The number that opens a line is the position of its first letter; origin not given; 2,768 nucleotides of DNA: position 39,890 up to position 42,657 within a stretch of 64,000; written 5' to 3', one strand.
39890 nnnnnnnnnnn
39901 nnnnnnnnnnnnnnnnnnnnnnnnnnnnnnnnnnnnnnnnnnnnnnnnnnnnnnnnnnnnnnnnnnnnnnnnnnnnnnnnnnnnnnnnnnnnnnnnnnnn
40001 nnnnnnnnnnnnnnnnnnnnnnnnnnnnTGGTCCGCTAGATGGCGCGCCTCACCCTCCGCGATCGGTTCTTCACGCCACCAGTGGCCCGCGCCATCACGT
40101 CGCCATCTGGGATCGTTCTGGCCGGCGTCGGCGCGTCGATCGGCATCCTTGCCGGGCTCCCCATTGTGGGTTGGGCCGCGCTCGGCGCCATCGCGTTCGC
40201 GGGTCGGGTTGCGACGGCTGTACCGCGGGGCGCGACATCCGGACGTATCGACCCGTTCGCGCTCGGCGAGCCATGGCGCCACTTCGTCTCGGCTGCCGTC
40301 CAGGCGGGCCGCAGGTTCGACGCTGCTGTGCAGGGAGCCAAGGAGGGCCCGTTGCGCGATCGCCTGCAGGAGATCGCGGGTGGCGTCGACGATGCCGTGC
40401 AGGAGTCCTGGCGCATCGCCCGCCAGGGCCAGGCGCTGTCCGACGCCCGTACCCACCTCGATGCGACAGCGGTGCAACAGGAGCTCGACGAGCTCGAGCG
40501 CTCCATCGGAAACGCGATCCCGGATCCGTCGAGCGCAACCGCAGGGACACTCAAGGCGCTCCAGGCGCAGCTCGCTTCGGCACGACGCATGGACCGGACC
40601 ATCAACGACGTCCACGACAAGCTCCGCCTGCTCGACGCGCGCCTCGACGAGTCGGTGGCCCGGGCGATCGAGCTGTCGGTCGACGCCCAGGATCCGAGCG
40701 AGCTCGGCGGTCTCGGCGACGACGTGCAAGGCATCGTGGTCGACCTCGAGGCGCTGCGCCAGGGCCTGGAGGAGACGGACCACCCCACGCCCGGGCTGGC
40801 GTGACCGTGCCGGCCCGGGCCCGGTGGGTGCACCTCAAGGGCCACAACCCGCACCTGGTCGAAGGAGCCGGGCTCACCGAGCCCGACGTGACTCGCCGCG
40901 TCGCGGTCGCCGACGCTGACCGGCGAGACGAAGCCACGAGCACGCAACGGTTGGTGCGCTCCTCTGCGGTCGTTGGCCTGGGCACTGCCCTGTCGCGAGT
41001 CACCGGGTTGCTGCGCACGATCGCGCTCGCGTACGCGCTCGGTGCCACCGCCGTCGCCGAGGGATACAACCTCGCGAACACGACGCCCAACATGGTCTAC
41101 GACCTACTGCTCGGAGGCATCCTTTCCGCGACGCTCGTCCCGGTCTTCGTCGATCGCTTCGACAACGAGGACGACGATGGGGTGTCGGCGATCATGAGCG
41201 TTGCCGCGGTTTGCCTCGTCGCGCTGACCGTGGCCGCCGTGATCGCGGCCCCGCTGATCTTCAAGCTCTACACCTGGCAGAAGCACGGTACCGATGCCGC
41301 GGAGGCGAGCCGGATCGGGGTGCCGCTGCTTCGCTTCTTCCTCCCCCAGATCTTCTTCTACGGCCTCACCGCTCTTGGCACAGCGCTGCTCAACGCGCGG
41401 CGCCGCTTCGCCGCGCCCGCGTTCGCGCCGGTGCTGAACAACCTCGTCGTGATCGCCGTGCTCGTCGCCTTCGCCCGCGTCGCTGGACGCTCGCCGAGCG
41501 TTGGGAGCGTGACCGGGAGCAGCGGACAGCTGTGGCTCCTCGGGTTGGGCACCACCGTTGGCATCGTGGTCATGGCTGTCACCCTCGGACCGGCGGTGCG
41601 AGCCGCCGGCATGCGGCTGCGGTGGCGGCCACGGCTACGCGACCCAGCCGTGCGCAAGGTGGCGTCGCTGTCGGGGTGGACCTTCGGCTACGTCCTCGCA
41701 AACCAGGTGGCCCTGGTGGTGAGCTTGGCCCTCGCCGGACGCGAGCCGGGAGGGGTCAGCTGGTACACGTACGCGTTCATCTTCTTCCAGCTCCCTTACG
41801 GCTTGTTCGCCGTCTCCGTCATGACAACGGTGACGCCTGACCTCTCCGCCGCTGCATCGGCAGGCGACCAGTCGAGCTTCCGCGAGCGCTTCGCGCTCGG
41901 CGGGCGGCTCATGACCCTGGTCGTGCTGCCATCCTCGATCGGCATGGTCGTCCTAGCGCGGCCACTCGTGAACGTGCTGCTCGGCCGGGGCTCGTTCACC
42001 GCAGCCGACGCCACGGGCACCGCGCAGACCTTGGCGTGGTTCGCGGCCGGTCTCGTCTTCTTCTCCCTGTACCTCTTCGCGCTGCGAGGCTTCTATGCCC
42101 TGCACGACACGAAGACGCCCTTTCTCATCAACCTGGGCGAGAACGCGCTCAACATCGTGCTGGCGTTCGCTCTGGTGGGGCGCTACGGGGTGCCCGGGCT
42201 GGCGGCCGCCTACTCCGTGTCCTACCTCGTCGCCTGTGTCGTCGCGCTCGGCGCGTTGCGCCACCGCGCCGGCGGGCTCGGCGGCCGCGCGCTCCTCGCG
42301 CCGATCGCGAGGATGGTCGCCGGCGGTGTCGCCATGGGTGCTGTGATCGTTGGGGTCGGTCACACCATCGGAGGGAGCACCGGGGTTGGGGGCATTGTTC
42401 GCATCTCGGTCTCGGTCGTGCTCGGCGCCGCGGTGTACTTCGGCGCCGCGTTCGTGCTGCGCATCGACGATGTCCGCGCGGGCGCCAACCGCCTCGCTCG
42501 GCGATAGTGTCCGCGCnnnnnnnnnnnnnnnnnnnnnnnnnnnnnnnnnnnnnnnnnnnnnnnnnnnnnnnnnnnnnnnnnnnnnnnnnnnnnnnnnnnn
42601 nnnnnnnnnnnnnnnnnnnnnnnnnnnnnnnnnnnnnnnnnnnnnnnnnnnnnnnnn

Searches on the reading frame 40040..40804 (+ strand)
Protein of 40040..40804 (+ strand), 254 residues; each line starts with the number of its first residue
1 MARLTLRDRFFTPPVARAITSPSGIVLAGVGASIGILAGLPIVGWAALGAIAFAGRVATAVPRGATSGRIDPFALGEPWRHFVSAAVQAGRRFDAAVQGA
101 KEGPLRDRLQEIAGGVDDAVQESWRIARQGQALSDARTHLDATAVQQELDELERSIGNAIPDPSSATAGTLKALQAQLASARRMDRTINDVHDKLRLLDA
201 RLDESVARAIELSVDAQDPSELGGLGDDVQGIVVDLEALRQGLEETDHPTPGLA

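Call 3: search_protein_families(library=pfam, proteins=[window:40040-40804:+], max_evalue=0.01)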
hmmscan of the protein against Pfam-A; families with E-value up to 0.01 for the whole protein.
window:40040-40804:+ (254 aa): 0 families

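Call 5: search_protein_families(library=ncbifam, proteins=[window:40040-40804:+], max_evalue=0.01)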
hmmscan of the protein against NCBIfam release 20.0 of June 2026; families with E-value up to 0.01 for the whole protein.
window:40040-40804:+ (254 aa): 0 families

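Call 19: find_homologous_proteins(query=window:40040-40801:+, max_evalue=0.001)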
Query window:40040-40801:+ (254 aa): 921 proteins with E <= 0.001 among 8000 candidates; the best 120 are listed.
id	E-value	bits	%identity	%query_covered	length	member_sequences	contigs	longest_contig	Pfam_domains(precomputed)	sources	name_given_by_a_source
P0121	1.0e-152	525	98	100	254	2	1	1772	-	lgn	-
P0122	7.8e-108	378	72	100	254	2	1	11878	-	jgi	-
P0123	7.1e-105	368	72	99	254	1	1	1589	-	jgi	jgi:hypothetical protein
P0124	1.3e-103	364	69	100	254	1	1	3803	-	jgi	jgi:hypothetical protein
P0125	1.9e-102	360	69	100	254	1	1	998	-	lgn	-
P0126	6.9e-102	358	67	99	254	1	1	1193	-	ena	-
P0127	4.2e-99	349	67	99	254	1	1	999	-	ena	-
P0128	7.8e-93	329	64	100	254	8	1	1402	-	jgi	jgi:hypothetical protein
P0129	4.6e-92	326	62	100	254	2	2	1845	-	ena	-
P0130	6.6e-92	326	63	100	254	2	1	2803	-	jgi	jgi:hypothetical protein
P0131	9.0e-90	319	62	100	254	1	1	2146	-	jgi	jgi:hypothetical protein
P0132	2.0e-89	317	61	100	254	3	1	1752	-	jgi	jgi:hypothetical protein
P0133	3.7e-88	313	62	100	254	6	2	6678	-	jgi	jgi:hypothetical protein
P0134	6.9e-88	312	63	100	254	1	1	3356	-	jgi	jgi:hypothetical protein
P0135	1.2e-83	299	60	100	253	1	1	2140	-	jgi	jgi:hypothetical protein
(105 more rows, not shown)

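Call 30: predict_structure(alignment_id=A2)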
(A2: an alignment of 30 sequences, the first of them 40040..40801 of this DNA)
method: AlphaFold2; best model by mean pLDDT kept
length: 254 residues; sequences in the alignment: 30
mean_pLDDT: 75.4   pTM: 0.66
mean pLDDT of the five models: 75.4, 75.2, 74.0, 73.2, 70.4
residues with pLDDT >= 90: 125; 70-90: 53; 50-70: 5; < 50: 71
segments of 3 or more residues with pLDDT < 50: 1-66, 250-254
pLDDT, mean of each block of 10 residues (from residue 1): 38 35 33 32 44 43 53 93 95 94 92 94 93 89 91 89 89 90 91 95 94 85 89 92 70 35
secondary structure, 60 per line:
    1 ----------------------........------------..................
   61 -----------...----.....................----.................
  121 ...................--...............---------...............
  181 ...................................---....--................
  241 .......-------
elements in order: H23-30 H43-60 H79-99 H104-139 H142-156 H166-215 H219-222 H225-247

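Call 32: search_protein_representatives(alignment_id=A2)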
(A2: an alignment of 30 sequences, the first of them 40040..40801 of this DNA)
Query: 30 sequences, 253 profile positions. Proteins with E-value up to 0.001 (for the whole library): 1094; up to 1e-10: 777; up to 1e-30: 354. The best 150 are listed.
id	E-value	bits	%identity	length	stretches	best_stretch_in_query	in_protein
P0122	3.4e-120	416.4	-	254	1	1-253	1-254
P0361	8.2e-109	379.1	-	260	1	1-251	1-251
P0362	3.3e-104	364.0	-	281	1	2-248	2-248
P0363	2.2e-103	361.3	-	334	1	1-250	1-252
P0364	3.2e-96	337.9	-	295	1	1-251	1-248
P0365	4.3e-96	337.4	-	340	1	2-252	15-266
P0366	2.5e-93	328.4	-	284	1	1-250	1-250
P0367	3.0e-93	328.1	-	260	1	6-247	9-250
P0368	1.3e-91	322.7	-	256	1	1-249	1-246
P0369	4.7e-91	320.9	-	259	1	3-248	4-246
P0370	8.0e-90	316.9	-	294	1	1-249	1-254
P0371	4.1e-89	314.6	-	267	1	4-248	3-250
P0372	7.8e-89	313.7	-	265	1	1-249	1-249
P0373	1.3e-88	313.0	-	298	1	1-251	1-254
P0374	1.6e-88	312.7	-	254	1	1-253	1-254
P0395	1.3e-76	273.6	-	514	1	4-253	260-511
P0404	1.3e-72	260.5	-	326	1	12-252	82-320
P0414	2.0e-71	256.6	-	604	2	62-251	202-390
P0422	4.1e-69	249.0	-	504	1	5-246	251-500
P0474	1.2e-57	211.5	-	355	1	13-249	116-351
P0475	1.9e-57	210.8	-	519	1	14-250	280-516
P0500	7.7e-53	195.7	-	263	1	71-248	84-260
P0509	1.7e-51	191.3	-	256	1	14-252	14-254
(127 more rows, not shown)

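Call 33: search_protein_families(library=pfam, proteins=[P0395, P0422, P0475, P0414, P0474, P0404, P0509, P0500], max_evalue=0.01)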
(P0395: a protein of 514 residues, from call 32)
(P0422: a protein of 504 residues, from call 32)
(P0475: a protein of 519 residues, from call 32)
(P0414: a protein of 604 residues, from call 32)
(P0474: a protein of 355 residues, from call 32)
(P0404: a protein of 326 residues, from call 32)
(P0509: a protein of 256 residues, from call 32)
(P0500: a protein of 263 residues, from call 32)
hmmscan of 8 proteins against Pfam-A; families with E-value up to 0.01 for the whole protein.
P0395 (514 aa): 1 family
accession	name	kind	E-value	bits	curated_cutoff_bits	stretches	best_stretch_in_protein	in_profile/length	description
PF02342.23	TerD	-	2.8e-12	47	25.3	1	3-164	5-185/187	TerD domain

P0422 (504 aa): 1 family
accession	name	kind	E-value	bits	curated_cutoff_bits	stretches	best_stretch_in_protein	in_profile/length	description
PF02342.23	TerD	-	1.5e-08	34.7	25.3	1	3-164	5-184/187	TerD domain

P0475 (519 aa): 2 families
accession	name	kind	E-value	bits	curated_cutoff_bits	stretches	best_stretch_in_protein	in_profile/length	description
PF03704.23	BTAD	-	6.8e-37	127.5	22.1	1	91-233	1-145/146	Bacterial transcriptional activator domain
PF00486.34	Trans_reg_C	-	6e-08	33.1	26.2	1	22-75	8-60/77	Transcriptional regulatory protein, C terminal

P0414 (604 aa): 0 families

P0474 (355 aa): 1 family
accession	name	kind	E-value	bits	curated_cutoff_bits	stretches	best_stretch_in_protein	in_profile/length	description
PF03704.23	BTAD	-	3.9e-25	89.4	22.1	1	1-81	65-145/146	Bacterial transcriptional activator domain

P0404 (326 aa): 1 family
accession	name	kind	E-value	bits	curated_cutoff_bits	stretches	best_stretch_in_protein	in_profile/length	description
PF04513.17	Baculo_PEP_C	-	0.0019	18.7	38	0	233-314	35-119/140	Baculovirus polyhedron envelope protein, PEP, C terminus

P0509 (256 aa): 0 families

P0500 (263 aa): 0 families

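Call 34: fold_search(model_id=the predicted structure, library=pdb)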
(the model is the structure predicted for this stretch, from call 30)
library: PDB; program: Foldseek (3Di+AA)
matches with E <= 10: 870; with E <= 0.001: 0
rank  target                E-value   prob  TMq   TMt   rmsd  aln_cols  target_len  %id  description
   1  5vju                  4.1e-03  0.99  0.22  0.27  14.6       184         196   17  De Novo Photosynthetic Reaction Center Protein Variant Equipped with His-Tyr H-bond, Heme B, and Cd(II) ions (released 2018-04-25)
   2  8d9o                  4.3e-03  0.98  0.21  0.26  14.6       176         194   16  De Novo Photosynthetic Reaction Center Protein in Apo-State (released 2022-09-28)
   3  8d9p                  6.5e-03  0.97  0.22  0.26  14.4       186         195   18  De Novo Photosynthetic Reaction Center Protein Equipped with Heme B and Mn(II) cations (released 2022-09-28)
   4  5vjs                  1.3e-02  0.96  0.22  0.27  14.8       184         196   17  De Novo Photosynthetic Reaction Center Protein Equipped with Heme B, a synthetic Zn porphyrin, and Zn(II) cations (released 2018-04-25)
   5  6z0c_C                2.1e-02  0.98  0.30  0.36  14.0       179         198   14  Structure of in silico modelled artificial Maquette-3 protein (released 2021-03-17)
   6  7unj_B                2.3e-02  0.66  0.17  0.19  26.1       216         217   16  De novo designed chlorophyll dimer protein with Zn pheophorbide a methyl ester matching geometry of purple bacterial s (released 2023-04-19)
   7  6n4n_F                2.8e-02  0.63  0.16  0.21  25.4       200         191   18  Crystal structure of the designed protein DNCR2/danoprevir/NS3a complex (released 2019-09-11)
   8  6z0c_A                3.1e-02  0.96  0.30  0.36  14.1       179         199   14  Structure of in silico modelled artificial Maquette-3 protein (released 2021-03-17)
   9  7unj_A                4.8e-02  0.54  0.17  0.19  25.8       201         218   15  De novo designed chlorophyll dimer protein with Zn pheophorbide a methyl ester matching geometry of purple bacterial s (released 2023-04-19)
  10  6z0c_B                5.0e-02  0.85  0.27  0.33  14.0       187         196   17  Structure of in silico modelled artificial Maquette-3 protein (released 2021-03-17)
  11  6n4n_C                5.0e-02  0.38  0.16  0.20  22.1       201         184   16  Crystal structure of the designed protein DNCR2/danoprevir/NS3a complex (released 2019-09-11)
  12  9fed                  6.5e-02  0.99  0.34  0.44   8.7       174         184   14  Single-chain chimeric protein mimicking the interaction between HR1 and HR2 in HIV gp41 (released 2025-05-28)
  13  8qb7_A                6.5e-02  0.44  0.25  0.24  24.1       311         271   16  Pil1 in native eisosome lattice bound to plasma membrane microdomain (released 2024-07-24)
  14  7rkc_A                8.3e-02  0.66  0.22  0.25  24.0       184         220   14  Computationally designed tunable C2 symmetric tandem repeat homodimer, D_3_633 (released 2022-05-18)
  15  4dcn_D                8.7e-02  0.28  0.14  0.17  19.5       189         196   14  Crystal Structure Analysis of the Arfaptin2 BAR domain in Complex with ARL1 (released 2012-06-13)
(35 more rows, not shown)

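Call 49: find_encoding_contigs(protein=P0395, flank=10000, max_places=4)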
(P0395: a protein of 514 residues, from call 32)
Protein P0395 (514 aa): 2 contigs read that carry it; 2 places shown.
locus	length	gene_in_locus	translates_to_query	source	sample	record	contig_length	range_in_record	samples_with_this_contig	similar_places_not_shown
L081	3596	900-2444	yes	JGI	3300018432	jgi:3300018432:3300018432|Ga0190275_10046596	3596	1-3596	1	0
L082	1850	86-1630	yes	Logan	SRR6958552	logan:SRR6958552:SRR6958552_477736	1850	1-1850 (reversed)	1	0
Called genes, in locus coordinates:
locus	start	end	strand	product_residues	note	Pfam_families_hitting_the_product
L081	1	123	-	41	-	?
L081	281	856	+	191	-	PF02342:TerD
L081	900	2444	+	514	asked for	PF02342:TerD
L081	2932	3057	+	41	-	PF08281:Sigma70_r4_2 (faint)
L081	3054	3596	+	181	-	?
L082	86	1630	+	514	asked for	PF02342:TerD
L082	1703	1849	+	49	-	?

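Call 50: find_encoding_contigs(protein=P0422, flank=10000, max_places=4)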
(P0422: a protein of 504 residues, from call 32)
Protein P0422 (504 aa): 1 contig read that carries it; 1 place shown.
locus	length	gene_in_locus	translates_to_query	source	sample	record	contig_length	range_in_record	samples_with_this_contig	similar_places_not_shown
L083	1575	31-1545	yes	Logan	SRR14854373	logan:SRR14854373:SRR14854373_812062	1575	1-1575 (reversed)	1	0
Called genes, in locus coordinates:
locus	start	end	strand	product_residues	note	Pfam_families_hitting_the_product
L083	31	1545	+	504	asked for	PF02342:TerD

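Call 51: find_encoding_contigs(protein=P0509, flank=10000, max_places=3)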
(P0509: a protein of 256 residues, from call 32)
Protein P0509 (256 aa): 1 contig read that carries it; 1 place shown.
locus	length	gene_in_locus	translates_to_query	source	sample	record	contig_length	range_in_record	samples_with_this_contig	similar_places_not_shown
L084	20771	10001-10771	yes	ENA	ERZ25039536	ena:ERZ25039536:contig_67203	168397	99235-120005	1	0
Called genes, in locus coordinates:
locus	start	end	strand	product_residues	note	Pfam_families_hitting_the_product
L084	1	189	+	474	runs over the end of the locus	PF01565:FAD_binding_4, PF02913:FAD-oxidase_C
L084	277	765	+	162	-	PF00370:FGGY_N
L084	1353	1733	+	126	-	PF02782:FGGY_C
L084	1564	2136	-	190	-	-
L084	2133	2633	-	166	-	PF03473:MOSC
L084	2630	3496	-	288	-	PF23212:DUF7064 (weak)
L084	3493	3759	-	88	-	-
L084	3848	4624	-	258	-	-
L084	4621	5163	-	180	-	PF00391:PEP-utilizers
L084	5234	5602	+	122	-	-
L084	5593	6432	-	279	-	-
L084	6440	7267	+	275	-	PF00004:AAA, PF17866:AAA_lid_6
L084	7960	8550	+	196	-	-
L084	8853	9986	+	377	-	PF00092:VWA (weak)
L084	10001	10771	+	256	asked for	-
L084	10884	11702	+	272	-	-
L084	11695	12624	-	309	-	PF01545:Cation_efflux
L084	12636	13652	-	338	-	PF00206:Lyase_1, PF10415:FumaraseC_C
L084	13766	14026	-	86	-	-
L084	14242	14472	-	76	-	-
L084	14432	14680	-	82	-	-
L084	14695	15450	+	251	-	PF05681:Fumerase, PF05683:Fumerase_C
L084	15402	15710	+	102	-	PF05683:Fumerase_C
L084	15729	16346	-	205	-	PF00300:His_Phos_1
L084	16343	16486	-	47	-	PF01035:DNA_binding_1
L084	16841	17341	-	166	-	PF01568:Molydop_binding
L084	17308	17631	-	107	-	PF00384:Molybdopterin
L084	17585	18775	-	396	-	PF04879:Molybdop_Fe4S4, PF00384:Molybdopterin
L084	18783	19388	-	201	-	PF02866:Ldh_1_C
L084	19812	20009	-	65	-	PF00226:DnaJ (weak)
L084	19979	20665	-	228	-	-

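Call 52: find_encoding_contigs(protein=P0475, flank=10000, max_places=3)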
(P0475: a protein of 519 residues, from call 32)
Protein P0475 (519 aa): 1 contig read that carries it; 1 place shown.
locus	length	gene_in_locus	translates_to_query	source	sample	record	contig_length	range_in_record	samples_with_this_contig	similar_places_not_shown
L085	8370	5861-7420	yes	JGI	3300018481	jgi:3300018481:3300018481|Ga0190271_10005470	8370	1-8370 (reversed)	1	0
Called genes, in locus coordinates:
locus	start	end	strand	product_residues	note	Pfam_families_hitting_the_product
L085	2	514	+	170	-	?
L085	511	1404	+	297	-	-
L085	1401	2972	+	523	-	PF01663:Phosphodiest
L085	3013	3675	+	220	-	-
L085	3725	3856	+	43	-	-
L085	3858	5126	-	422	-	PF17164:DUF5122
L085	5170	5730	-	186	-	-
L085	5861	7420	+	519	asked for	PF00486:Trans_reg_C, PF03704:BTAD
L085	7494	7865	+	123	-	PF01152:Bac_globin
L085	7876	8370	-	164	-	?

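Call 53: search_protein_families(library=pfam, proteins=[L084:10884-11702:+, L084:7960-8550:+, L084:5234-5602:+, L085:5861-7420:+], max_evalue=0.01)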
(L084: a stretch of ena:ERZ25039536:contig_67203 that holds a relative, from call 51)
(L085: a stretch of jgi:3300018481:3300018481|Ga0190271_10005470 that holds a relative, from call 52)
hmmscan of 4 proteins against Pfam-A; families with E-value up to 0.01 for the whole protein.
L084:10884-11702:+ (272 aa): 0 families

L084:7960-8550:+ (196 aa): 0 families

L084:5234-5602:+ (122 aa): 0 families

L085:5861-7420:+ (519 aa): 2 families
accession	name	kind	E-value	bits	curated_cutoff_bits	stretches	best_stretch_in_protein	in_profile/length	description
PF03704.23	BTAD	-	6.8e-37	127.5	22.1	1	91-233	1-145/146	Bacterial transcriptional activator domain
PF00486.34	Trans_reg_C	-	6e-08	33.1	26.2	1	22-75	8-60/77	Transcriptional regulatory protein, C terminal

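Call 74: search_protein_families(library=padloc, proteins=[window:40040-40804:+], max_evalue=0.001)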
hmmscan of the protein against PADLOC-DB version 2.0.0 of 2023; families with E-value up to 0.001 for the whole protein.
window:40040-40804:+ (254 aa): 0 families

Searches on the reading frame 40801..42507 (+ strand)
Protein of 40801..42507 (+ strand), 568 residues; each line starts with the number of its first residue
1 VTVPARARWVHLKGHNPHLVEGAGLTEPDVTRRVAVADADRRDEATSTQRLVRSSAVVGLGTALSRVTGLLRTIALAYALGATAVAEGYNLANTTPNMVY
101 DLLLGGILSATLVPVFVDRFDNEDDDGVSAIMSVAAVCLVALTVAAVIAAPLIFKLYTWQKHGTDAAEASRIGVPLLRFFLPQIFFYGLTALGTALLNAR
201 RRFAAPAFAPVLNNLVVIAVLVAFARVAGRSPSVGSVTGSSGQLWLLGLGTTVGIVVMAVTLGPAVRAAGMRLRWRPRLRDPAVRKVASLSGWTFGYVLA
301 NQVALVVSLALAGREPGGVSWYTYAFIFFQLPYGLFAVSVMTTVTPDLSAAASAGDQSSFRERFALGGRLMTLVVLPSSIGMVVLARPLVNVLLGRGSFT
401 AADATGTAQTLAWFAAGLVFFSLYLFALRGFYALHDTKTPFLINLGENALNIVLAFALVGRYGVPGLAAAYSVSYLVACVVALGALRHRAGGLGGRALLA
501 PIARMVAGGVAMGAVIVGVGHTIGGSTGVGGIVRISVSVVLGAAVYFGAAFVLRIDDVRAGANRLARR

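Call 3: search_protein_families(library=pfam, proteins=[window:40801-42507:+], max_evalue=0.01)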
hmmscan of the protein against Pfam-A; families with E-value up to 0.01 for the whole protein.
window:40801-42507:+ (568 aa): 3 families
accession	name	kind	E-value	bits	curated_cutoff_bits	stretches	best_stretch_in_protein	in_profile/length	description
PF03023.19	MurJ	-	5.7e-95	319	27.4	1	76-535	1-448/451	Lipid II flippase MurJ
PF13440.11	Polysacc_synt_3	-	3.3e-07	30.3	23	1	271-396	159-286/293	Polysaccharide biosynthesis protein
PF01554.23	MatE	-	0.0027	17.9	24.9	1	300-456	9-160/161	MatE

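Call 5: search_protein_families(library=ncbifam, proteins=[window:40801-42507:+], max_evalue=0.01)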
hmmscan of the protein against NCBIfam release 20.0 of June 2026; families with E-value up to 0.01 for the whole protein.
window:40801-42507:+ (568 aa): 4 families
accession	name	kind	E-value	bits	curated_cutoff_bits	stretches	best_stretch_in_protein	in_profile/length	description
TIGR01695.1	murJ_mviN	equivalog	2.3e-98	330.1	235.55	1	51-558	2-501/506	murein biosynthesis integral membrane protein MurJ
NF050818.1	PolSacchBiosHfsF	equivalog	1.5e-09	37.4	700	1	345-560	266-467/468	polysaccharide biosynthesis protein HfsF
TIGR00797.1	matE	subfamily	5.3e-05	22.3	147.4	1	331-487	39-193/396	MATE family efflux transporter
TIGR02900.1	spore_V_B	equivalog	0.00051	18.9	372.3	1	323-486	275-431/488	stage V sporulation protein B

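Call 74: search_protein_families(library=padloc, proteins=[window:40801-42507:+], max_evalue=0.001)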
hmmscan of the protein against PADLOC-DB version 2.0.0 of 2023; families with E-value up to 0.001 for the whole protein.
window:40801-42507:+ (568 aa): 0 families
